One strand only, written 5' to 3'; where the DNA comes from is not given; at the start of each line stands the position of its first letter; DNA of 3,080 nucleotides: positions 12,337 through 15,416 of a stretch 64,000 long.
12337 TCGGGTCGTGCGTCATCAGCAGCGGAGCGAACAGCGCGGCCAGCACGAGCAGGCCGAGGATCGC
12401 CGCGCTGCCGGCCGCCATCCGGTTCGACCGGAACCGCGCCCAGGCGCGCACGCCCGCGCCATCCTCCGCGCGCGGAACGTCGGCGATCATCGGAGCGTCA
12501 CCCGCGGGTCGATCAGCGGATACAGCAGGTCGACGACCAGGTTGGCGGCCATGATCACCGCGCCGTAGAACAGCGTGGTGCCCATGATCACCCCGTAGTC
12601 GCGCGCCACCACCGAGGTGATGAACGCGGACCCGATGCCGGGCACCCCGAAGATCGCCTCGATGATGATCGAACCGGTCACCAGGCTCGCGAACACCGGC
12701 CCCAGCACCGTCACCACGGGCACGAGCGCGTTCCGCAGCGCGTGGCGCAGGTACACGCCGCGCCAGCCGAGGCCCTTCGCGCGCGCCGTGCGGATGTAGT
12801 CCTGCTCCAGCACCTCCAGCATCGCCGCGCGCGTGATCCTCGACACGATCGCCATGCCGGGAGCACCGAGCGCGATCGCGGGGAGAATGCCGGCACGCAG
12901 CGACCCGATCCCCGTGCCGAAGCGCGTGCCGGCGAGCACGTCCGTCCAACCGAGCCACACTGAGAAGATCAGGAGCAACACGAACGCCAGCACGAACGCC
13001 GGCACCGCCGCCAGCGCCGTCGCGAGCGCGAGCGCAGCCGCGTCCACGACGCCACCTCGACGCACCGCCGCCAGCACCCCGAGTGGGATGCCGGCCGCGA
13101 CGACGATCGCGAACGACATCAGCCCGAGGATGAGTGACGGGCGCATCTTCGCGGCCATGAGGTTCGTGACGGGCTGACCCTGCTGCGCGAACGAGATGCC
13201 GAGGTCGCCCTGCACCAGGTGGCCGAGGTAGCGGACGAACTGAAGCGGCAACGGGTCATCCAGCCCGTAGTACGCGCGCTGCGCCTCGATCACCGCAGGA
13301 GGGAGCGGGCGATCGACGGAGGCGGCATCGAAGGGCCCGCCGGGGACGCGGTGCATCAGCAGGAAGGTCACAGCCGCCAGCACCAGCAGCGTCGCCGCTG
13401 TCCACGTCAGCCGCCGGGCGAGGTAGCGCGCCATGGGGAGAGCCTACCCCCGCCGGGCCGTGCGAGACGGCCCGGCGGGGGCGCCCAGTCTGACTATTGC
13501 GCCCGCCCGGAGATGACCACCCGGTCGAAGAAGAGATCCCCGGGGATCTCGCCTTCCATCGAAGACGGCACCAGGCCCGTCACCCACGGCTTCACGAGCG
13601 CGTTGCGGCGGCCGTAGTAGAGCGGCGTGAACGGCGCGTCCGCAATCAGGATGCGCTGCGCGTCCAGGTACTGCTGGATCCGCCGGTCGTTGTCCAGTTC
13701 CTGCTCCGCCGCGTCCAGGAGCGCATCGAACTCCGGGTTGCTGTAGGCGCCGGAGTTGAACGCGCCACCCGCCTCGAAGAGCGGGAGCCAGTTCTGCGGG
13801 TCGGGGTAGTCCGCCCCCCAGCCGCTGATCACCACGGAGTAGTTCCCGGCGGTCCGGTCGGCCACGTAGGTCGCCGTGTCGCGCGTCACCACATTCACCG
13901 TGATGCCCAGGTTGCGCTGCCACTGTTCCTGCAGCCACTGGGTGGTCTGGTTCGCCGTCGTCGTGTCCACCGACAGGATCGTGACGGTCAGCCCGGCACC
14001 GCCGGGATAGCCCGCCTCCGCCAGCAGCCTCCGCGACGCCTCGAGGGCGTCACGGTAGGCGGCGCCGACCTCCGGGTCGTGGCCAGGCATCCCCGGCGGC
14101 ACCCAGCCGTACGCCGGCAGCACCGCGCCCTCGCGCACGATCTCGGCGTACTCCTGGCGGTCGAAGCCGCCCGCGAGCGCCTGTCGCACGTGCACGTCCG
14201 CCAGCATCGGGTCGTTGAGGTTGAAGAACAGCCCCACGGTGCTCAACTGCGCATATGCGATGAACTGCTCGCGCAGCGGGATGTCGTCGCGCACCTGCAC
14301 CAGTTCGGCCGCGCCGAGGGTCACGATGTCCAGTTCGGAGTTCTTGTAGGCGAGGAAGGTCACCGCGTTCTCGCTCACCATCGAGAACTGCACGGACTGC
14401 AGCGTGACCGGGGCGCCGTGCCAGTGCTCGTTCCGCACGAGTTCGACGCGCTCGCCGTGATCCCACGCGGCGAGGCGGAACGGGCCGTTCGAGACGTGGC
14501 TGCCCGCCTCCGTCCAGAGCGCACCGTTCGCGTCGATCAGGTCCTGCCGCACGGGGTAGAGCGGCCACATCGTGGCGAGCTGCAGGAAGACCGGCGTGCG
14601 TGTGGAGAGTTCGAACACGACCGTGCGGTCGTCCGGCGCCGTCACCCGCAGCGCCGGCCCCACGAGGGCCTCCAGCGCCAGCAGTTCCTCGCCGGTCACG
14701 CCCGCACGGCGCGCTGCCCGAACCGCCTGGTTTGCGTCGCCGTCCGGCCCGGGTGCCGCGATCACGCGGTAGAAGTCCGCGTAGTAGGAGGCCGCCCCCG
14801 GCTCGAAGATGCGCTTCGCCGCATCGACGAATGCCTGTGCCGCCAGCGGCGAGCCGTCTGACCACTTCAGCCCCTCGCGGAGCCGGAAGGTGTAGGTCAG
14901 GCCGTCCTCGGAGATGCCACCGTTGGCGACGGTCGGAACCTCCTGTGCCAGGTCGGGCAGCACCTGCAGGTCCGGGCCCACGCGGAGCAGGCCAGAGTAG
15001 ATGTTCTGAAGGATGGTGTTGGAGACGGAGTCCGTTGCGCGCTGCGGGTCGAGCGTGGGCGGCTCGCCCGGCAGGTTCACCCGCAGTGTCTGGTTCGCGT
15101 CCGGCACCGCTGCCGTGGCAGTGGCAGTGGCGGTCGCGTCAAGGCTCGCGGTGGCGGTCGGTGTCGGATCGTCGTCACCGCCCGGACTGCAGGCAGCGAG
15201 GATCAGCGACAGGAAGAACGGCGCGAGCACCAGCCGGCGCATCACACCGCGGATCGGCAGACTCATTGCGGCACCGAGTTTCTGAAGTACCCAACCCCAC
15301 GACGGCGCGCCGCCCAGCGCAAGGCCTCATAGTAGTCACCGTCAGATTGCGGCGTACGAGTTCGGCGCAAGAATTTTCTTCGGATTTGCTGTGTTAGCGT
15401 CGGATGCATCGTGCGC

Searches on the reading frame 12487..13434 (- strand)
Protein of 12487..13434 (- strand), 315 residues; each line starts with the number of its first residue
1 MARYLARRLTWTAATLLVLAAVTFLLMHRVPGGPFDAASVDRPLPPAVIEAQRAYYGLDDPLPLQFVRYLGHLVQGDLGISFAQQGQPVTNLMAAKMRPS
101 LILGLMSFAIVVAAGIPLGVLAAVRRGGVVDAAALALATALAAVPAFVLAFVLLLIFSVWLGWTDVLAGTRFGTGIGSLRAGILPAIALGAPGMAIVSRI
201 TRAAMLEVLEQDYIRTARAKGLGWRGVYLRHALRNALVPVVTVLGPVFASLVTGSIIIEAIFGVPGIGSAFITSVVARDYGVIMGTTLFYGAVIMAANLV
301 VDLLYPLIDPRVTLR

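Call 51: search_protein_families(library=pfam, proteins=[window:12487-13434:-], max_evalue=0.00001)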
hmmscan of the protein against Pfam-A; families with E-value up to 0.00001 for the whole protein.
window:12487-13434:- (315 aa): 2 families
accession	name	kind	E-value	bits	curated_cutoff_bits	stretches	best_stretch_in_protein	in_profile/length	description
PF00528.27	BPD_transp_1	-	2.6e-38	132.1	26.4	1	115-313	1-183/184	Binding-protein-dependent transport system inner membrane component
PF19300.4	BPD_transp_1_N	-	1.4e-09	38.6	23.8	1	1-77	1-76/114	Binding-prot-dependent transport system membrane comp, N-term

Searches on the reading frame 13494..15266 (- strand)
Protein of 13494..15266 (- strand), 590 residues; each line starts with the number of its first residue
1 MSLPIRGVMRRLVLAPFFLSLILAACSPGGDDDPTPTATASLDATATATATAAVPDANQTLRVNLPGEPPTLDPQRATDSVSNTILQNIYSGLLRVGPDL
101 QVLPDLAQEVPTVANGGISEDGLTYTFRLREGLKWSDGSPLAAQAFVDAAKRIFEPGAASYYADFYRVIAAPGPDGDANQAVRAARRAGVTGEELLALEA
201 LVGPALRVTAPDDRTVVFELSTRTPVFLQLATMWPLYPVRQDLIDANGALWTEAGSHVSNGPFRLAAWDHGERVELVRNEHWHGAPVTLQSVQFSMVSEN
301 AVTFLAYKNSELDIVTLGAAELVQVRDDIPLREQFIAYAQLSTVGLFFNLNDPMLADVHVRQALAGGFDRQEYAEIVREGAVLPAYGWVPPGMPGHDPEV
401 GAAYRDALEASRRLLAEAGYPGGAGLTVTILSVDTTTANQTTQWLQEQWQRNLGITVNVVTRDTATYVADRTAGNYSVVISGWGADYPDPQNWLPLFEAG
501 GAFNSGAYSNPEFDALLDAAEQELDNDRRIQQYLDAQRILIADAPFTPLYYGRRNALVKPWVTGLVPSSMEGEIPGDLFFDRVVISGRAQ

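Call 51: search_protein_families(library=pfam, proteins=[window:13494-15266:-], max_evalue=0.00001)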
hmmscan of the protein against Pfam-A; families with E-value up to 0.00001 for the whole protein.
window:13494-15266:- (590 aa): 1 family
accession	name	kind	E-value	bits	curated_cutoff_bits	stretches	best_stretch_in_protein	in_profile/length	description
PF00496.27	SBP_bac_5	-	3.4e-81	273.7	32.4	1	104-501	4-364/368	Bacterial extracellular solute-binding proteins, family 5 Middle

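Call 53: search_protein_families(library=ncbifam, proteins=[window:13494-15266:-], max_evalue=0.001)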
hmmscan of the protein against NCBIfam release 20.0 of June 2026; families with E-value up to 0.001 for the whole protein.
window:13494-15266:- (590 aa): 11 families
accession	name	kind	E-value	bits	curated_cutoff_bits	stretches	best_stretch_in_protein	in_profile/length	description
NF011684.0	PRK15104.1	equivalog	2.3e-62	211.4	947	2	205-565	159-524/543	oligopeptide ABC transporter substrate-binding protein OppA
NF007287.0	PRK09755.1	equivalog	5.8e-54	183.8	1098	1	40-565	16-516/535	ABC transporter substrate-binding protein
TIGR02294.1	nickel_nikA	equivalog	7.4e-31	107.2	393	2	210-562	114-483/501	nickel ABC transporter substrate-binding protein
NF043070.1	DppA_dipep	equivalog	2e-30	105.9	1005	1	60-545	30-499/535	dipeptide ABC transporter periplasmic-binding protein DppA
NF011942.0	PRK15413.1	equivalog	2e-29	102.7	594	2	258-550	183-481/512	glutathione ABC transporter substrate-binding protein GsiB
NF045467.1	Opp4A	equivalog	2.4e-26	92.1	650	2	258-555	208-531/556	oligopeptide ABC transporter substrate-binding protein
NF045468.1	Opp5A_nikA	equivalog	4.7e-22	78.1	600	1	257-545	158-452/488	nickel ABC transporter substrate-binding protein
TIGR04028.1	SBP_KPN_01854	hypoth_equivalog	5.5e-21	74.7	468.5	2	212-569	115-497/509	TIGR04028 family ABC transporter substrate-binding protein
NF011689.0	PRK15109.1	equivalog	6.8e-20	71.2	560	1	257-569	212-527/547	ABC transporter substrate-binding protein SapA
NF047575.1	opine_bind_CntA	exception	4e-16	58.7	800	2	210-553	143-506/535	staphylopine-dependent metal ABC transporter substrate-binding lipoprotein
NF043077.1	MMSYN1_0169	equivalog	2.3e-08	33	650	1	458-507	693-742/896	oligopeptide ABC transporter substrate-binding protein OppA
